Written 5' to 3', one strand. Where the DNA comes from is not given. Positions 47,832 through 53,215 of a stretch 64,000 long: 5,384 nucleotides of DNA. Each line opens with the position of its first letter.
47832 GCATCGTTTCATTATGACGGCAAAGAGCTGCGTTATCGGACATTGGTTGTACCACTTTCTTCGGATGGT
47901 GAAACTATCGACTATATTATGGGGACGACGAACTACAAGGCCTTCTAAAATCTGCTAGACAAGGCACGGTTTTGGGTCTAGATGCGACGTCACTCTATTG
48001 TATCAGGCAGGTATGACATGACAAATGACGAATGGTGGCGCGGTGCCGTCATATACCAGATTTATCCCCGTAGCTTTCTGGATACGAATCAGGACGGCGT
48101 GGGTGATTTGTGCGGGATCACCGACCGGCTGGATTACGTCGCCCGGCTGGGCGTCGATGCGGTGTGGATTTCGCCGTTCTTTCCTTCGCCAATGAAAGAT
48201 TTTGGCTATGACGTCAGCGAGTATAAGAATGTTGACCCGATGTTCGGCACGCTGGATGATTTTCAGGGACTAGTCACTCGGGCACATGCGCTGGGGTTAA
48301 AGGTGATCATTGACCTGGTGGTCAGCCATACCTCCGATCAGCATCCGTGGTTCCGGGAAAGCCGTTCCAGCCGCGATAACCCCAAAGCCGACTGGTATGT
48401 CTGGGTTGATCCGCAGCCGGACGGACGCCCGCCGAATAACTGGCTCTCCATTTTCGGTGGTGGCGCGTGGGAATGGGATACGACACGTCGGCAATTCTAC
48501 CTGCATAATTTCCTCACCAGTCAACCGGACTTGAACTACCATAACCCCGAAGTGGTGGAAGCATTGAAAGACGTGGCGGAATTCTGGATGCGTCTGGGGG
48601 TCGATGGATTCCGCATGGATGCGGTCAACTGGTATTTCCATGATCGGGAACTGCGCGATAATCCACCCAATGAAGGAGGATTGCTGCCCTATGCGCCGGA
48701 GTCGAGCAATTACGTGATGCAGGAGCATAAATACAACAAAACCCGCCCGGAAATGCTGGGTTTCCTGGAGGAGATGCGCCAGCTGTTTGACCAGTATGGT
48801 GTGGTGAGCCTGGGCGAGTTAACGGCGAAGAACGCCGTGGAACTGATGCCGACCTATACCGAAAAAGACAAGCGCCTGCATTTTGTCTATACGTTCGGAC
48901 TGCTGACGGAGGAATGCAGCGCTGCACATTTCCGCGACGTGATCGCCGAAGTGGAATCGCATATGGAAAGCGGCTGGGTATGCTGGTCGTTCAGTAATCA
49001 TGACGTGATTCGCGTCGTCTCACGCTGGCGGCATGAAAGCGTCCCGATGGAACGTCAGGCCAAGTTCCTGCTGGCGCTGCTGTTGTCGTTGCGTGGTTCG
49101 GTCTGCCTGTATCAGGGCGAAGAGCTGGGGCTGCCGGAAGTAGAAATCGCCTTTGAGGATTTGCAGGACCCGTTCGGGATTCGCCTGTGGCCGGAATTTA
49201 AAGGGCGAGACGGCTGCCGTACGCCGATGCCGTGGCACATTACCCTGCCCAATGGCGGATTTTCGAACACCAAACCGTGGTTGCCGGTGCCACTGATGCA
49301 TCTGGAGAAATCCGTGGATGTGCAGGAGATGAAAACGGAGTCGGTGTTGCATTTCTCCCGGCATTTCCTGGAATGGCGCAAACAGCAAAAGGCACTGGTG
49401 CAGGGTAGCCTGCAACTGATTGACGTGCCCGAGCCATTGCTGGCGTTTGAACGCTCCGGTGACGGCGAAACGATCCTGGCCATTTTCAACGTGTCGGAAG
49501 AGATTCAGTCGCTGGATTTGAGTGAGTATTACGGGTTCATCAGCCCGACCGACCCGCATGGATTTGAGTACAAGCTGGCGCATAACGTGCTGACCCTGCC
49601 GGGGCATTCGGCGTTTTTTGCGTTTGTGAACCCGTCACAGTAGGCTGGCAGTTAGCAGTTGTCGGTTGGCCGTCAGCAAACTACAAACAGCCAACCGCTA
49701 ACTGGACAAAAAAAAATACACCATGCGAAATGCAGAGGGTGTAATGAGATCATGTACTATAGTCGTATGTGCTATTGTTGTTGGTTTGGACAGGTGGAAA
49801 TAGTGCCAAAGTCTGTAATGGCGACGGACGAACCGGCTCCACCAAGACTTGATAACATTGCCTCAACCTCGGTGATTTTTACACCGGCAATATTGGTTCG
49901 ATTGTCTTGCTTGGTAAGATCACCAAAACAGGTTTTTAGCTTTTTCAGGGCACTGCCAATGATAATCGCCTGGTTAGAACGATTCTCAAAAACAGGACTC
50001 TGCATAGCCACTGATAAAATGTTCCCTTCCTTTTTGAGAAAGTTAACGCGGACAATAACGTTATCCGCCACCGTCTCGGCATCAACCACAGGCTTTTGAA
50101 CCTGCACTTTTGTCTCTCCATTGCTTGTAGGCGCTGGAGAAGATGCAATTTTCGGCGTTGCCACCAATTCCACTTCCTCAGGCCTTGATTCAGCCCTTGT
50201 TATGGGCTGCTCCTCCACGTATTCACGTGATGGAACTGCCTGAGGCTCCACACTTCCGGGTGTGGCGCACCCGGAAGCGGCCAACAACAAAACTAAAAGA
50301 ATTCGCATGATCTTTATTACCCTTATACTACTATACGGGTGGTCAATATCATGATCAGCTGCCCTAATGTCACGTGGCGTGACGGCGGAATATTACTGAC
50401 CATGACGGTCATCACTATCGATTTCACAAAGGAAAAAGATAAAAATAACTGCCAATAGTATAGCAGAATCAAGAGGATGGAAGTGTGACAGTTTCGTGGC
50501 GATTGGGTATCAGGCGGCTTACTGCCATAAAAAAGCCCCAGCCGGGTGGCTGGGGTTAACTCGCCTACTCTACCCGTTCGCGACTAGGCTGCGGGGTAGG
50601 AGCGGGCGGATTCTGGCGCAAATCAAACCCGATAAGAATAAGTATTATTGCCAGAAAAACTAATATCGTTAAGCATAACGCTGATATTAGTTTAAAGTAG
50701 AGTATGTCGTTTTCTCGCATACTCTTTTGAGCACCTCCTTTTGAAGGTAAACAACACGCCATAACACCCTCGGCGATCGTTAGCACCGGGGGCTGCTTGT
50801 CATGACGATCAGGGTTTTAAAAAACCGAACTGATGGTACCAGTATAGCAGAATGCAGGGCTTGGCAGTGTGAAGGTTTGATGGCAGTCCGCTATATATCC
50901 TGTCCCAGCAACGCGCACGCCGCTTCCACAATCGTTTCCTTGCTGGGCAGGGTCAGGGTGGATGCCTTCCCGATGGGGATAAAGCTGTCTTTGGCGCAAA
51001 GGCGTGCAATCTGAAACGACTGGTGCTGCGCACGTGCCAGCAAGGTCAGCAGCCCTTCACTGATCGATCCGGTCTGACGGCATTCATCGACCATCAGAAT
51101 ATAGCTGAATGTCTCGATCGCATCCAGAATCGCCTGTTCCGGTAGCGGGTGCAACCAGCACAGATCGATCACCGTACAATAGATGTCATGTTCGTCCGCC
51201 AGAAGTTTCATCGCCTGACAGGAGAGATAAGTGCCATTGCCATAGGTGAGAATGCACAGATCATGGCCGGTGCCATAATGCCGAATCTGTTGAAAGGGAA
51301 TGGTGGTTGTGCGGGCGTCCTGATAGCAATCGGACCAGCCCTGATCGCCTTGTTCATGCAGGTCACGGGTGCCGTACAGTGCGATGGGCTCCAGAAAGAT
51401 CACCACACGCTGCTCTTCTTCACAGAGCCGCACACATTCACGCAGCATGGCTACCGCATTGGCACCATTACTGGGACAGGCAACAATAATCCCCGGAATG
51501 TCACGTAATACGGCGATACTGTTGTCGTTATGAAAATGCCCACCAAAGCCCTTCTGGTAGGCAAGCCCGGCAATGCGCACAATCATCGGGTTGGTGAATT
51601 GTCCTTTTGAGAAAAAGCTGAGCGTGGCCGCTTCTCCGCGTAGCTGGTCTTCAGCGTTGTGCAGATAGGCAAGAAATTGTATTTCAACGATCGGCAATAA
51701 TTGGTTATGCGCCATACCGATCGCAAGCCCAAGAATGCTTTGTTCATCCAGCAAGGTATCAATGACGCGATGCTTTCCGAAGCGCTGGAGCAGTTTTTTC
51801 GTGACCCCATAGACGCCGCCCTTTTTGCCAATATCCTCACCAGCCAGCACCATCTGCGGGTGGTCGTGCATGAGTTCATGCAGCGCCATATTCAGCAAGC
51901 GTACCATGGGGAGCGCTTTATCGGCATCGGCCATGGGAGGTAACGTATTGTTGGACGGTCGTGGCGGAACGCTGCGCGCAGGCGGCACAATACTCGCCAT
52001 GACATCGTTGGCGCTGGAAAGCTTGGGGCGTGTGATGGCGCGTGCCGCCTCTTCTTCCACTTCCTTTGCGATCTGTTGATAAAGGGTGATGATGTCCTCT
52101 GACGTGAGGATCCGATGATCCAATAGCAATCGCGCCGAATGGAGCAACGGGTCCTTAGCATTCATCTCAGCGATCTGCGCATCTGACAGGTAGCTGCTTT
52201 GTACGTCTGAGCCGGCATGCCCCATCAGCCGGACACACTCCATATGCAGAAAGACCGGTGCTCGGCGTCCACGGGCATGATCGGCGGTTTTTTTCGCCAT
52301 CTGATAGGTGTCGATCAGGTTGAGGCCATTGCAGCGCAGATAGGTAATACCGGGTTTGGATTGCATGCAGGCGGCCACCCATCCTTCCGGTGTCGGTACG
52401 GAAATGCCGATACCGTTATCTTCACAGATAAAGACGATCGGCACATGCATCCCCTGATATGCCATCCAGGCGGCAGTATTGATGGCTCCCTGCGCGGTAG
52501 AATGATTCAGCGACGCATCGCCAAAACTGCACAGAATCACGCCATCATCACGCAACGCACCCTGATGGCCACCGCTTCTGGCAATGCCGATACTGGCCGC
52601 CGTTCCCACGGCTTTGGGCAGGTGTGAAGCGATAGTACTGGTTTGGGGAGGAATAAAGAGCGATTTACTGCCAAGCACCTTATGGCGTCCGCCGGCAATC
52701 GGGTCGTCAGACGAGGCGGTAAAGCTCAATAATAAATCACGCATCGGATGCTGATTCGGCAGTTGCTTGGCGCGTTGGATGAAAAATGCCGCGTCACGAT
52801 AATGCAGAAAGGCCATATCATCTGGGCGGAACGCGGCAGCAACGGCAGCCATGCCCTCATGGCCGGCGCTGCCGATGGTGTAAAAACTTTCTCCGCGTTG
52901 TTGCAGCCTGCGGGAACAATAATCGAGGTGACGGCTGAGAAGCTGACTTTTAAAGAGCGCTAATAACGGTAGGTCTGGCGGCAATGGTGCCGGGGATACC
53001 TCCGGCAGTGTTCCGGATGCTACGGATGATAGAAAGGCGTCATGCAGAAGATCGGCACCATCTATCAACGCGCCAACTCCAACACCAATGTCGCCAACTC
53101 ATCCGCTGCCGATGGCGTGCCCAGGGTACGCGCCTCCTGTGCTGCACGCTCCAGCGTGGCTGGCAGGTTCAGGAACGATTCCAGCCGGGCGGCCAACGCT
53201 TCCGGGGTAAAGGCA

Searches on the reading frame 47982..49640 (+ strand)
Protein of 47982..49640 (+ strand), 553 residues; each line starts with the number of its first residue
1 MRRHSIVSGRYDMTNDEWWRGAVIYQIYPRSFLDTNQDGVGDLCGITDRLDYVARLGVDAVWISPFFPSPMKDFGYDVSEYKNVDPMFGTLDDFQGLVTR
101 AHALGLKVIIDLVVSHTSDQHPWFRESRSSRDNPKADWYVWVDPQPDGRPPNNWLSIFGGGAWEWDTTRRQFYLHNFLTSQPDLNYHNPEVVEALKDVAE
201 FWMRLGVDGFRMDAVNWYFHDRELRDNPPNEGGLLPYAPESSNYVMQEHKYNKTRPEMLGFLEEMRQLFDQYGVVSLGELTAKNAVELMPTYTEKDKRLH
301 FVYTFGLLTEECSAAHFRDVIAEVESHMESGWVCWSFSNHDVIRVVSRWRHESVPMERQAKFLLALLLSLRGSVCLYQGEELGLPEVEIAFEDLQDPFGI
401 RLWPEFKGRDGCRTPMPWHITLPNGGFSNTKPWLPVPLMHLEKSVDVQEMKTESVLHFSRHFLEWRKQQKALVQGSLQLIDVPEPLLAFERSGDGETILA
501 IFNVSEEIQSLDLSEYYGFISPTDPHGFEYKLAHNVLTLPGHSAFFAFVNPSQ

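Call 71: search_protein_families(library=pfam, proteins=[window:47982-49640:+], max_evalue=0.001)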
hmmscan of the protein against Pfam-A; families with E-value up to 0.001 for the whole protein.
window:47982-49640:+ (553 aa): 2 families
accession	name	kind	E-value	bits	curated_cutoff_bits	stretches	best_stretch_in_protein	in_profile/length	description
PF00128.31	Alpha-amylase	-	4.4e-123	412.3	22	1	26-475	1-446/446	Alpha amylase, catalytic domain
PF16657.11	Malt_amylase_C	-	1.8e-05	25.2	27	1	475-519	1-46/75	Maltogenic Amylase, C-terminal domain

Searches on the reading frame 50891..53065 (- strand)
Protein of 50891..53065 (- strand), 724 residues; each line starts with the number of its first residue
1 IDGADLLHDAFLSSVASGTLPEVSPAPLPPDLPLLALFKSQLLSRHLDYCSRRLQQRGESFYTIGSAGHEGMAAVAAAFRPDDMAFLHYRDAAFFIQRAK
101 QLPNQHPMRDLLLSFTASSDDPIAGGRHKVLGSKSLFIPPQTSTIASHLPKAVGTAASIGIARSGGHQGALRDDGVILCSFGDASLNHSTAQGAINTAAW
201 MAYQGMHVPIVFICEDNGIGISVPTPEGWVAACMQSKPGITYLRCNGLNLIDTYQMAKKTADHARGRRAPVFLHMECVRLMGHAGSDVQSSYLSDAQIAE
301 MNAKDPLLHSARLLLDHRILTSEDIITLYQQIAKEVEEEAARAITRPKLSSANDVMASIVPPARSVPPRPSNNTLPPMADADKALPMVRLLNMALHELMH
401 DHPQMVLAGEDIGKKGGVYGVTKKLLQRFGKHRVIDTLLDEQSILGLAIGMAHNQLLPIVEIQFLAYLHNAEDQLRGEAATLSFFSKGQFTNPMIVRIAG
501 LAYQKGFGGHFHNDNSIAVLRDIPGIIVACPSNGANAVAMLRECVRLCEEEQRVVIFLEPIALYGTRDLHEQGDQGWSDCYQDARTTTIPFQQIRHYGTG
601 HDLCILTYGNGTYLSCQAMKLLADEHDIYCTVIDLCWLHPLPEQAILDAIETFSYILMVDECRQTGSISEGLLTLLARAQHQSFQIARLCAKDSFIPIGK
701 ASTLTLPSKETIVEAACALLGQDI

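Call 71: search_protein_families(library=pfam, proteins=[window:50891-53065:-], max_evalue=0.001)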
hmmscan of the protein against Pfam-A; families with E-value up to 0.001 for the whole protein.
window:50891-53065:- (724 aa): 3 families
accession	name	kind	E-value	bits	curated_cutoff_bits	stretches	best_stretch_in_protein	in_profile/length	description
PF00676.26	E1_dh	-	1.8e-27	96.6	22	1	39-348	2-296/300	Dehydrogenase E1 component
PF02779.29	Transket_pyr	-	2.5e-27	96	27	1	387-558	5-167/174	Transketolase, pyrimidine binding domain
PF02780.25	Transketolase_C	-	2.8e-15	56.8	25.9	1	599-704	8-113/124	Transketolase, C-terminal domain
